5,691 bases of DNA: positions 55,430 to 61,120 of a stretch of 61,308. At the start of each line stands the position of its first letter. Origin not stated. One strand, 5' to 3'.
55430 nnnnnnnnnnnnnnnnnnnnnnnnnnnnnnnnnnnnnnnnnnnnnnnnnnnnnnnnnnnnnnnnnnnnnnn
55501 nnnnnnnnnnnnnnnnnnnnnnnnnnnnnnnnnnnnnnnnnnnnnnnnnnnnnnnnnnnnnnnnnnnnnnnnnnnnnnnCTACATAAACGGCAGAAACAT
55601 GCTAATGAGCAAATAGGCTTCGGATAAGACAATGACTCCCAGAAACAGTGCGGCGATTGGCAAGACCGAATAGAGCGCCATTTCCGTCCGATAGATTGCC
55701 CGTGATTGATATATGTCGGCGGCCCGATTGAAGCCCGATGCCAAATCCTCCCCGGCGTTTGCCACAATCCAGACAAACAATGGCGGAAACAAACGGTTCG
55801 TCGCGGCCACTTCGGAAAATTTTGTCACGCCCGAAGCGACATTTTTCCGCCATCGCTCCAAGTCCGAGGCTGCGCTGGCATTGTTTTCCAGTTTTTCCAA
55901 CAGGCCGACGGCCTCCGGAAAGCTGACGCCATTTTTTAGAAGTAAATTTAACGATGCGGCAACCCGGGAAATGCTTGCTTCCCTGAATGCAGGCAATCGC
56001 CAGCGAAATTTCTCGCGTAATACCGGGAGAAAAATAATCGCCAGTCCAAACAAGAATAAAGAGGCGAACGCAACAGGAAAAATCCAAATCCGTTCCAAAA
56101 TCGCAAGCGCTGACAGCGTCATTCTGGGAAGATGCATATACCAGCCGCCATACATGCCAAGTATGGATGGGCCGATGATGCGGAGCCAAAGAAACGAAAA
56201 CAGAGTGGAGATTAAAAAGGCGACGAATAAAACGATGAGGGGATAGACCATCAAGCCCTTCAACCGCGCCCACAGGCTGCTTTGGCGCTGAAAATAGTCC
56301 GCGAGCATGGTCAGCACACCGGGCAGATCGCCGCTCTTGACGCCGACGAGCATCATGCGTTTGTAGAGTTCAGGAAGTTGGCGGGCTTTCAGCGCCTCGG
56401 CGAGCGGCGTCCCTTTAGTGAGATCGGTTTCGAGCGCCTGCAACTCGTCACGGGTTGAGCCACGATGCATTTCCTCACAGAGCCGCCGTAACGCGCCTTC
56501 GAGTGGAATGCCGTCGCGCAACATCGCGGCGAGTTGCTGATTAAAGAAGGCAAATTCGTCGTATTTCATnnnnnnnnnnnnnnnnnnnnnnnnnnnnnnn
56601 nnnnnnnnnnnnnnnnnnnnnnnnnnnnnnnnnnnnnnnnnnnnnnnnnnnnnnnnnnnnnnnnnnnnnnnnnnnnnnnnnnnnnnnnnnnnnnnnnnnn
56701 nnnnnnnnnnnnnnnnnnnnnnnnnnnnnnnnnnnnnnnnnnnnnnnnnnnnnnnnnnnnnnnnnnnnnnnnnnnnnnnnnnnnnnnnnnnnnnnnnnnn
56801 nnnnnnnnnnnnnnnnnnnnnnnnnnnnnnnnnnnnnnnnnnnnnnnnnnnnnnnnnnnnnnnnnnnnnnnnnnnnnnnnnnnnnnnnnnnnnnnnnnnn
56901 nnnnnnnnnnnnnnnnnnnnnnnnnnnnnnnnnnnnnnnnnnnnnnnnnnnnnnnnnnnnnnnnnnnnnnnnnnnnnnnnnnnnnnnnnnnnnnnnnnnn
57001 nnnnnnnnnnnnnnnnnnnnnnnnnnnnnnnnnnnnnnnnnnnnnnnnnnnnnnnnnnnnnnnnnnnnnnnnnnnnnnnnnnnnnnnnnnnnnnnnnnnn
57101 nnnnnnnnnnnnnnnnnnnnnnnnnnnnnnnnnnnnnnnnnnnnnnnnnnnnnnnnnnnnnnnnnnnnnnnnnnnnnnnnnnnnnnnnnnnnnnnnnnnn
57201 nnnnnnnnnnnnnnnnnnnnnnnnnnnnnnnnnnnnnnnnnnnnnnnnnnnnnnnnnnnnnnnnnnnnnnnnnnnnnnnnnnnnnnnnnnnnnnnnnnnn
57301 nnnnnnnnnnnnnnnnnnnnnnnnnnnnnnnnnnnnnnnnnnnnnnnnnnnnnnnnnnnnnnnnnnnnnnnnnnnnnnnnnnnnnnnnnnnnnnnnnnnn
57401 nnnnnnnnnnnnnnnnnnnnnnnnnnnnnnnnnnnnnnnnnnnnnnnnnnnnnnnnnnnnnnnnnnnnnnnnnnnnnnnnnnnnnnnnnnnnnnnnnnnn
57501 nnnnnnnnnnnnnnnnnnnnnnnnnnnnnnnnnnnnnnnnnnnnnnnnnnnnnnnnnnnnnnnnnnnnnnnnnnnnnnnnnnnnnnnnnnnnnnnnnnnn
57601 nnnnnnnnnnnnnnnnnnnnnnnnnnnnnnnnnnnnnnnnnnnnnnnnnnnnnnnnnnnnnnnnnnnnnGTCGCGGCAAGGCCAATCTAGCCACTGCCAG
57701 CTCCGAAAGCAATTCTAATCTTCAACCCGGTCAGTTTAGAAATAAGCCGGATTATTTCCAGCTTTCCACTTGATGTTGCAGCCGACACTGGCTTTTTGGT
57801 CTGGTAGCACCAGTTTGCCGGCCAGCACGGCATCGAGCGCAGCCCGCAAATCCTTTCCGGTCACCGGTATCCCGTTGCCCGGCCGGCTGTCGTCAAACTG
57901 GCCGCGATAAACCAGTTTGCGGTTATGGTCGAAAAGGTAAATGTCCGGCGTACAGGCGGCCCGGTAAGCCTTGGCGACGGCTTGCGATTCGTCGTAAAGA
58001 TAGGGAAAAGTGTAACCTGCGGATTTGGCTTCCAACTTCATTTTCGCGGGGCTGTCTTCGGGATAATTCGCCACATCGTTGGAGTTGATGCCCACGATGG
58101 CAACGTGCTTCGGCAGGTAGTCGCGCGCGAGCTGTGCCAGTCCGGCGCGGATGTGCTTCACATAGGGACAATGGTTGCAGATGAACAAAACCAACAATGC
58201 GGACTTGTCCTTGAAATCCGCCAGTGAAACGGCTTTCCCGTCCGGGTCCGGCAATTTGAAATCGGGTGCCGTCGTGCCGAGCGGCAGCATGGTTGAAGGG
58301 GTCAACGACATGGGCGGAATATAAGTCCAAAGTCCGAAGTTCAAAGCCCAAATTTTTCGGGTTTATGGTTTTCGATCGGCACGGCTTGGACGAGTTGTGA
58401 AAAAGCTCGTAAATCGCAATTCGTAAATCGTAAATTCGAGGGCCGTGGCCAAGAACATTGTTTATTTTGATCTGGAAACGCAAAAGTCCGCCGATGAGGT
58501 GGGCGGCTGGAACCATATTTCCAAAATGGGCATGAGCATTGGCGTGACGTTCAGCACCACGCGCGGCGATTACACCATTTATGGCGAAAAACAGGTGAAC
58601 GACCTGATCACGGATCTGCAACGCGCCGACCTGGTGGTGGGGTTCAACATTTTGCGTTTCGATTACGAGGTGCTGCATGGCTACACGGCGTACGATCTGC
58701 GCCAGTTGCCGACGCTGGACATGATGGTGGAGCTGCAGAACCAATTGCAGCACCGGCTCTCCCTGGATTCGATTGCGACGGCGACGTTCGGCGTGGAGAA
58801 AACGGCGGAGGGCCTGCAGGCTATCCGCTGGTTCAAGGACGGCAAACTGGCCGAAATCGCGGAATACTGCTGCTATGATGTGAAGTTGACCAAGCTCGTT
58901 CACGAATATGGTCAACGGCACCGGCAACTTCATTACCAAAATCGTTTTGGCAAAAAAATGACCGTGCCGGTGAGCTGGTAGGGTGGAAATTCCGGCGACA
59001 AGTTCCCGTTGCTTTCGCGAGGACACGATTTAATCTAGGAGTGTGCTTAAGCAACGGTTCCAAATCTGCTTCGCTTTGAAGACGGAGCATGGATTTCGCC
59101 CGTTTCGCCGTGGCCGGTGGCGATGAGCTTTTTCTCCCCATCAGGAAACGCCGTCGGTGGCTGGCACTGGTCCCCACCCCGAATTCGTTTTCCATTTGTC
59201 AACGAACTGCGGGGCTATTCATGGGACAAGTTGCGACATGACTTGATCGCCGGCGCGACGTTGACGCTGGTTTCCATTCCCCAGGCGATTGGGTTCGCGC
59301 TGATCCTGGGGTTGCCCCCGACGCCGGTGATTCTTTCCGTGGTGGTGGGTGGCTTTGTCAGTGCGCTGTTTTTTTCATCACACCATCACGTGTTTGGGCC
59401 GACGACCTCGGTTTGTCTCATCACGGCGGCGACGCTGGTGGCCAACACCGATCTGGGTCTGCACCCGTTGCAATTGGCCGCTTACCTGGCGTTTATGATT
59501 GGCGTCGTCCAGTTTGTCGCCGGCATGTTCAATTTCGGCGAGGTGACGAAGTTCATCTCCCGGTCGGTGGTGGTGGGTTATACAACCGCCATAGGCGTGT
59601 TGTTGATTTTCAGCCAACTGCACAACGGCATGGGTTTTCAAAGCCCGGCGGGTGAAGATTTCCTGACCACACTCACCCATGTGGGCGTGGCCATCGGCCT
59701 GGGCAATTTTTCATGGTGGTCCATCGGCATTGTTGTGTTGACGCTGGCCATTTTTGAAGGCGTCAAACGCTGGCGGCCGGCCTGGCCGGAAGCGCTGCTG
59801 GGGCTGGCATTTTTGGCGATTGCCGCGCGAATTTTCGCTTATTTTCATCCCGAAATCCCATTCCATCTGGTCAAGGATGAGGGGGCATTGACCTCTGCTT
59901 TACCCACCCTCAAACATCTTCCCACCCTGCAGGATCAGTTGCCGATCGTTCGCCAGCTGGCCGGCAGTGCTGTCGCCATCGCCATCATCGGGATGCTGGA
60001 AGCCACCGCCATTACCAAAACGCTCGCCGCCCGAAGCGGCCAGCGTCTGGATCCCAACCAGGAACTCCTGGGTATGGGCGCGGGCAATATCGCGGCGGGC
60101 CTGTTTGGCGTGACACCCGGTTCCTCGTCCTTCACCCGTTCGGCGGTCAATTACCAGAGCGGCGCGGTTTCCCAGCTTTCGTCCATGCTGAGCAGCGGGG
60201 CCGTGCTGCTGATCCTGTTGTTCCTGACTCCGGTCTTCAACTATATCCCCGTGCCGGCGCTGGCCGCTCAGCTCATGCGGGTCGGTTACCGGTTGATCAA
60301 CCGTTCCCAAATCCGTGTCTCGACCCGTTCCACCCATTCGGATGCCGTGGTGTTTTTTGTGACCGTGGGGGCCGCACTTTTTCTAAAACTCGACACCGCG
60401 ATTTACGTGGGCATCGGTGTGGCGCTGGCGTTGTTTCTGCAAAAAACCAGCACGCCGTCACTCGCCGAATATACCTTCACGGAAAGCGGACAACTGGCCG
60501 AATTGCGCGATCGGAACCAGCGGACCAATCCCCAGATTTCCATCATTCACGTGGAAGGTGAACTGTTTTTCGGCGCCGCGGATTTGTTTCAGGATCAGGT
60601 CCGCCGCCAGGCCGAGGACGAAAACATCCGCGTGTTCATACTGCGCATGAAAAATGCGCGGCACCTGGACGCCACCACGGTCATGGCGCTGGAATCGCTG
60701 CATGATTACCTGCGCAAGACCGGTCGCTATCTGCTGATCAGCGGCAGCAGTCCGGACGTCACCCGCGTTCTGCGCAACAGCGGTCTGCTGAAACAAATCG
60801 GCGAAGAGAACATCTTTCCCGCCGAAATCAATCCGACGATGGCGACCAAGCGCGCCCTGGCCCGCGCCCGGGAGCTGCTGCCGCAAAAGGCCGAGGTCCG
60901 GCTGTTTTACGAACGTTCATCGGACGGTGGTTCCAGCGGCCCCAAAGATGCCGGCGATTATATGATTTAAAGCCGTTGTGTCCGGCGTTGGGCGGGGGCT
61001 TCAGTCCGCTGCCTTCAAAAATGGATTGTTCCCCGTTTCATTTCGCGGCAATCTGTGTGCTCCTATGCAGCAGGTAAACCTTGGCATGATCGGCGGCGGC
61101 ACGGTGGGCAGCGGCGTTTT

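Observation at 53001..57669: Compact, translationally coupled comG-like type-IV-filament operon in a diderm PVC bacterium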

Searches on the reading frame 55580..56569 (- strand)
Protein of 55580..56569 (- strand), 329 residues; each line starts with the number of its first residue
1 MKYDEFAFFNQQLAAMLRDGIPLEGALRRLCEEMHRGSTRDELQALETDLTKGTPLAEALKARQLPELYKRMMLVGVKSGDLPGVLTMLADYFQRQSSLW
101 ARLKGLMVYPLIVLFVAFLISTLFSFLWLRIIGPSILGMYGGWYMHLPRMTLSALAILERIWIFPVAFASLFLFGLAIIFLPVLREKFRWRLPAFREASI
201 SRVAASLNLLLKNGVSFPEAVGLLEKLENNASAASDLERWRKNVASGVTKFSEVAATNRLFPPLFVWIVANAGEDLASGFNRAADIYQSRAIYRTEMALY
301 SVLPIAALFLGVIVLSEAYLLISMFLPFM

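Call 3: search_protein_families(library=pfam, proteins=[window:55580-56569:-], max_evalue=0.1)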
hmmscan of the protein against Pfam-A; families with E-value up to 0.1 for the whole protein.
window:55580-56569:- (329 aa): 1 family
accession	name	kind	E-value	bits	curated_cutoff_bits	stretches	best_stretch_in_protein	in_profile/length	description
PF00482.28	T2SSF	-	1.4e-30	106.2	25.2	2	11-125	3-120/125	Type II secretion system (T2SS), protein F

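Call 4: search_protein_families(library=ncbifam, proteins=[window:55580-56569:-], max_evalue=0.1)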
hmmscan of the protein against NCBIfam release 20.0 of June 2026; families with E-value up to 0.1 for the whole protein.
window:55580-56569:- (329 aa): 6 families
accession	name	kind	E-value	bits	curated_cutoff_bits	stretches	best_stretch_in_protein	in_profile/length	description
TIGR02120.1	GspF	equivalog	1.6e-34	119.9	424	1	4-328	63-394/401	type II secretion system inner membrane protein GspF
NF052607.1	T4PiliAsmPilCThrm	equivalog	7.8e-26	91.1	700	1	5-328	67-397/406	type IV pilus assembly protein PilC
NF007861.0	PRK10573.1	equivalog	2.6e-25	89.3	401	1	7-328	62-391/401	protein transport protein HofC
NF047826.1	T3SSXpsF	equivalog_domain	1.7e-21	76.5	650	1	6-325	68-394/405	type II secretion system protein XpsF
NF052606.1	T4PiliAsmPilCMyx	equivalog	2.7e-19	69.3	700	1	5-328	81-411/419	type IV pilus assembly protein PilC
NF041012.2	T4P_ComGB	equivalog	1.1e-16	61.1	240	1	7-327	4-326/332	competence type IV pilus assembly protein ComGB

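Call 27: search_solved_structures(query=window:55583-56569:-, max_evalue=0.01, show_alignments=1)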
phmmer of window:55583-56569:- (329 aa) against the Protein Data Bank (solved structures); distinct sequences matched with E-value up to 0.01: 5.
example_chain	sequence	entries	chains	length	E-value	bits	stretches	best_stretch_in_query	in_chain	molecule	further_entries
3jc8_Ca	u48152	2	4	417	2.7e-19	73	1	6-328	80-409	Type 4 fimbrial assembly protein PilC | PilC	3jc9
2vma_A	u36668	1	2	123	4.2e-11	46.1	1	5-104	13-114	GENERAL SECRETION PATHWAY PROTEIN F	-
2vmb_A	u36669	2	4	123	5.1e-11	45.8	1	5-103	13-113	GENERAL SECRETION PATHWAY PROTEIN F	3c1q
2whn_A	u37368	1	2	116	7.1e-07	32.2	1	5-104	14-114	PILUS ASSEMBLY PROTEIN PILC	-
5nbg_A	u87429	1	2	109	7.3e-07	32.2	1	5-103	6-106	General secretion pathway protein F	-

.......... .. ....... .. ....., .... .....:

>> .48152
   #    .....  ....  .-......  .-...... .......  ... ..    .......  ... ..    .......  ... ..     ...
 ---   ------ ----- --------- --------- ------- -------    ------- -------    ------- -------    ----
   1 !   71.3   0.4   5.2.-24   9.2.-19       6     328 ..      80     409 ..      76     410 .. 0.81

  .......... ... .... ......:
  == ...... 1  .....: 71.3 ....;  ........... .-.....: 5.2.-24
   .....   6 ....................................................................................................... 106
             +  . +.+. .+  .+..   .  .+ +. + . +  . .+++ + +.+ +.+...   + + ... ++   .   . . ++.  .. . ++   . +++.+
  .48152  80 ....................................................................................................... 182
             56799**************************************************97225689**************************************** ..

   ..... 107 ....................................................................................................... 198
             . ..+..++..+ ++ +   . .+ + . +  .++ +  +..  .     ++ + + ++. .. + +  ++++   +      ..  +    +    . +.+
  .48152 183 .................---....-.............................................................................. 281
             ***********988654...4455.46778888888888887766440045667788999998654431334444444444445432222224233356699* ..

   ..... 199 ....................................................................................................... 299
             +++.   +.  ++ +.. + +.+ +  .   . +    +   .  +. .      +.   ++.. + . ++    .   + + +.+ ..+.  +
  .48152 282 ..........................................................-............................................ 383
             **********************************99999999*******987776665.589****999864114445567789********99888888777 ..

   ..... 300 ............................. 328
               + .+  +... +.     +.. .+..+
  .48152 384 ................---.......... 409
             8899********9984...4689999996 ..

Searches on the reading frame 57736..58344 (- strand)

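Call 3: search_protein_families(library=pfam, proteins=[window:57736-58344:-], max_evalue=0.1)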
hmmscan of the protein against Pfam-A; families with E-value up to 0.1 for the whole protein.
window:57736-58344:- (202 aa): 6 families
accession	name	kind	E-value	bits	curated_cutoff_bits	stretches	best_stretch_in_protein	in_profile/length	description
PF00578.27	AhpC-TSA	-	3e-21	76.1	26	1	23-146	2-123/124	AhpC/TSA family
PF08534.16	Redoxin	-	6.7e-20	71.8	26.6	1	23-153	3-137/148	Redoxin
PF13905.12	Thioredoxin_8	-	2.2e-05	25.2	27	1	50-143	4-93/94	Thioredoxin-like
PF13098.12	Thioredoxin_2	-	6.8e-05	23.6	27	1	46-149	4-94/104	Thioredoxin-like domain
PF00085.26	Thioredoxin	-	0.005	17.3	23.5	0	46-95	17-65/103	Thioredoxin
PF13417.12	GST_N_3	-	0.075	13.8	22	0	53-122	1-56/75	Glutathione S-transferase, N-terminal domain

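Call 4: search_protein_families(library=ncbifam, proteins=[window:57736-58344:-], max_evalue=0.1)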
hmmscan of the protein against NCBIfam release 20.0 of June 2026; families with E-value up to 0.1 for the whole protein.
window:57736-58344:- (202 aa): 6 families
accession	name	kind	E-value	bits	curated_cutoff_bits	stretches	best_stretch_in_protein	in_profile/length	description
NF002854.0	PRK03147.1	subfamily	1.9e-08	34.4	170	1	19-145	35-153/176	thiol-disulfide oxidoreductase ResA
NF006960.0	PRK09437.1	equivalog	8.9e-07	28.9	140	1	19-127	3-103/156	thioredoxin-dependent thiol peroxidase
TIGR02540.1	gpx7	equivalog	1.4e-05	24.9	207.3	1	28-115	4-91/153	putative glutathione peroxidase Gpx7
NF010288.0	PRK13728.1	subfamily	0.0027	17.2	199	1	29-76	58-98/181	F-type conjugal transfer protein TrbB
NF047696.1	ThlDiSintTplARhiz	equivalog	0.023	14.5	230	1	26-88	77-138/219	thiol:disulfide interchange protein TlpA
TIGR02738.1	TrbB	equivalog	0.065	12.9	132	1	47-102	50-104/153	type-F conjugative transfer system pilin assembly thiol-disulfide isomerase TrbB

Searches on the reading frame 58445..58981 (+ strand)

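Call 14: search_protein_families(library=pfam, proteins=[window:58445-58981:+], max_evalue=0.001)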
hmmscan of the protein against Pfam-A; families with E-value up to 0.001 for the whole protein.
window:58445-58981:+ (178 aa): 1 family
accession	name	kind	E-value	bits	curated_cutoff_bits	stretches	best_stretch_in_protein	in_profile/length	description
PF13482.12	RNase_H_2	-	5.8e-08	33.3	22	1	6-152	1-160/165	RNase_H superfamily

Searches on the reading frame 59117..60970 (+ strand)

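Call 14: search_protein_families(library=pfam, proteins=[window:59117-60970:+], max_evalue=0.001)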
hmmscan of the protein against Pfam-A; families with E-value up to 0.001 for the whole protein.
window:59117-60970:+ (617 aa): 2 families
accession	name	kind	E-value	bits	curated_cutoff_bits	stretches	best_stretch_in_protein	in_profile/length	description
PF00916.26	Sulfate_transp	-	2e-70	237.9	23.2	1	39-416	1-380/380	Sulfate permease family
PF01740.26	STAS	-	3.5e-18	65.8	22.6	1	469-568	5-101/106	STAS domain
